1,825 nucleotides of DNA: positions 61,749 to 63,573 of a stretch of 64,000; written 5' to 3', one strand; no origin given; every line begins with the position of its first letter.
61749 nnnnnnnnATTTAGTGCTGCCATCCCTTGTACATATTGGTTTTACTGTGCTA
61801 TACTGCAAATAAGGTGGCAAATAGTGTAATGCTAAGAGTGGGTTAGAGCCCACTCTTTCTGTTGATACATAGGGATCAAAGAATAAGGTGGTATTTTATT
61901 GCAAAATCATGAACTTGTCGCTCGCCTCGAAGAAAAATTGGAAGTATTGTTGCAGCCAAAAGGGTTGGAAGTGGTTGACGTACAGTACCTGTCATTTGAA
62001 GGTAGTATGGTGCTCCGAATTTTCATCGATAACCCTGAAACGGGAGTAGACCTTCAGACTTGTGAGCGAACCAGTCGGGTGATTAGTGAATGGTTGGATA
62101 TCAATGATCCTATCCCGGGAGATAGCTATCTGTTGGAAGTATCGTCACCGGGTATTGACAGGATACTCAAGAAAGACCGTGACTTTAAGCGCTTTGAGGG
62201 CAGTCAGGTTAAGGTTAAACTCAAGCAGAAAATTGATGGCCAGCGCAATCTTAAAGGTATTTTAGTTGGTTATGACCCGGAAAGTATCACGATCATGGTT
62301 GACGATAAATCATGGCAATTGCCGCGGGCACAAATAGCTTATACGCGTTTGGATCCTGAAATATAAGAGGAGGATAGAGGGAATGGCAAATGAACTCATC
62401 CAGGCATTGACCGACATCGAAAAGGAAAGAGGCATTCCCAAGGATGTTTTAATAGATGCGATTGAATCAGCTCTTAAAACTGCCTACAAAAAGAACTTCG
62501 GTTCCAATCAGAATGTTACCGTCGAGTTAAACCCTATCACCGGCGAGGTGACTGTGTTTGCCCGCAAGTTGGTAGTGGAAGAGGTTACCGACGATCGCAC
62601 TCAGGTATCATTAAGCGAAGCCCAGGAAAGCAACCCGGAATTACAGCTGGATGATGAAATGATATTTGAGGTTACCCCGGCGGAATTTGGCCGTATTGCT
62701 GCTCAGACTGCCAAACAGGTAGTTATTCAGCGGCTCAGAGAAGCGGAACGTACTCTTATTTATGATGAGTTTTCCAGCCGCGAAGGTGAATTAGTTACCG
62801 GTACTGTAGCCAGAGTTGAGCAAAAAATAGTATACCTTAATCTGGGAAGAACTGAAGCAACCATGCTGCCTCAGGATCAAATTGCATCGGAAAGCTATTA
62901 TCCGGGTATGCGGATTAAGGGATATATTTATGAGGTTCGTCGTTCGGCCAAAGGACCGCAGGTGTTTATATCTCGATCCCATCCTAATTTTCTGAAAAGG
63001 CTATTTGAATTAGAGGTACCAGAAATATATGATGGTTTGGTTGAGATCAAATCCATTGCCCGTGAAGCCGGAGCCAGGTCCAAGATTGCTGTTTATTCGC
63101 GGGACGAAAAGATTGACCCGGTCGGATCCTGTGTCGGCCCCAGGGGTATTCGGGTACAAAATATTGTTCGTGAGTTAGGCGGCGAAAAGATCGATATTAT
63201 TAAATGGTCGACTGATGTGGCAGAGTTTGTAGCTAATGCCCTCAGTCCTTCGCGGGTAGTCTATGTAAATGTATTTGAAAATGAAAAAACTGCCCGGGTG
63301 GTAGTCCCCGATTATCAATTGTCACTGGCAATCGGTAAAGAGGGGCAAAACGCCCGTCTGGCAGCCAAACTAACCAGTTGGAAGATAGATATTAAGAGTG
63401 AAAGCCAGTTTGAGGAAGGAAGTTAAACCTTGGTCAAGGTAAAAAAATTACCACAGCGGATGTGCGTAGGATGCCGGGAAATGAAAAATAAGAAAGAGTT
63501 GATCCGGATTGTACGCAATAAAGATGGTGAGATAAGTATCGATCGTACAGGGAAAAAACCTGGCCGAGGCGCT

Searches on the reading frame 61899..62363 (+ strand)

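Call 5: search_protein_families(library=ncbifam, proteins=[window:61899-62363:+], max_evalue=0.001)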
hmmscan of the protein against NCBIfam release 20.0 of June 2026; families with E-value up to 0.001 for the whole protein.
window:61899-62363:+ (155 aa): 30 families (the best 25 are shown)
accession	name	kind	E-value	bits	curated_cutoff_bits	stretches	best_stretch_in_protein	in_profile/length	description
NF000934.0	PRK00092.3-1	equivalog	9.2e-38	130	175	1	1-154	1-152/153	ribosome maturation factor RimP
NF000928.0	PRK00092.1-2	equivalog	9.8e-34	116.6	163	1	5-151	4-154/158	ribosome maturation factor RimP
NF000927.0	PRK00092.1-1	equivalog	2.1e-33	115.6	162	1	8-153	6-149/151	ribosome maturation factor RimP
NF000935.0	PRK00092.3-3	equivalog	2.6e-29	102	187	1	4-152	3-150/153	ribosome maturation factor RimP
NF011241.0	PRK14647.1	equivalog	8.4e-29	100.3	210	1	1-152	1-156/159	ribosome maturation factor RimP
NF000932.0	PRK00092.2-5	equivalog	9.5e-29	100.5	185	1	6-138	18-148/200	ribosome maturation factor RimP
NF011229.0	PRK14636.1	equivalog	1.9e-28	99.5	230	1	9-149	6-147/176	ribosome maturation protein RimP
NF000929.0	PRK00092.2-1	equivalog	1.1e-27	97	147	1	11-155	4-146/153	ribosome maturation factor RimP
NF000931.0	PRK00092.2-3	equivalog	3.8e-25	88.6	293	1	19-153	17-157/196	ribosome maturation factor RimP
NF011231.0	PRK14638.1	equivalog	1.3e-24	86.7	188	1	4-140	4-135/150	ribosome maturation factor RimP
NF000936.0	PRK00092.4-1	equivalog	1.5e-23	83.6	205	1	10-148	3-135/142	ribosome maturation factor RimP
NF011233.0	PRK14640.1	equivalog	1.4e-21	77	268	1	7-147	5-143/152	hypothetical protein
NF000930.0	PRK00092.2-2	equivalog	2.3e-21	76.4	150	1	8-146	7-139/179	ribosome maturation factor RimP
NF000933.0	PRK00092.2-6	equivalog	1.6e-20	74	375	1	7-137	26-154/260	ribosome maturation factor RimP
NF011232.0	PRK14639.1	equivalog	2.5e-19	70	193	1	13-133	3-117/141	ribosome maturation factor RimP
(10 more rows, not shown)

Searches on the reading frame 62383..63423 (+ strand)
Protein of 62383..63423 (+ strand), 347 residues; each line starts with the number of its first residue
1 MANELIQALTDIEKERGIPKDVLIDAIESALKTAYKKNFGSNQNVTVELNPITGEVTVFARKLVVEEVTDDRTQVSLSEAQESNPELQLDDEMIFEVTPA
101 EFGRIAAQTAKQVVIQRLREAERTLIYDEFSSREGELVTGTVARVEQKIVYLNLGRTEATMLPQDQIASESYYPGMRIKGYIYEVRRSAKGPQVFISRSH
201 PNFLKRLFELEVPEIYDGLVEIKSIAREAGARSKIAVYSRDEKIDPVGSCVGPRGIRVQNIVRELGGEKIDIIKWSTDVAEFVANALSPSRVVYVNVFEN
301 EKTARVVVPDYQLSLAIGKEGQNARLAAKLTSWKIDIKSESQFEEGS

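Call 5: search_protein_families(library=ncbifam, proteins=[window:62383-63423:+], max_evalue=0.001)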
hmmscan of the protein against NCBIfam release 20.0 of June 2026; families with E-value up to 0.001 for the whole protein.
window:62383-63423:+ (347 aa): 5 families
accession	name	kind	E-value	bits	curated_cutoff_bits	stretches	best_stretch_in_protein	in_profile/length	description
TIGR01953.1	NusA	equivalog_domain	4.1e-133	443.6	253.4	1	4-342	1-340/340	transcription termination factor NusA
NF006645.0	PRK09202.4-5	equivalog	3.2e-64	217.5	532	1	7-343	21-373/540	transcription termination/antitermination protein NusA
NF006642.0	PRK09202.4-1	equivalog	2e-43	148.8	687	1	5-339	20-374/614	transcription termination/antitermination protein NusA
TIGR01952.1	nusA_arch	equivalog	3.3e-13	50.1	74.35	1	247-339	44-137/141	NusA-like transcription termination signal-binding factor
NF006261.0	PRK08406.1-5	equivalog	6.9e-07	29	231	1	246-295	42-90/173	transcription elongation factor NusA-like protein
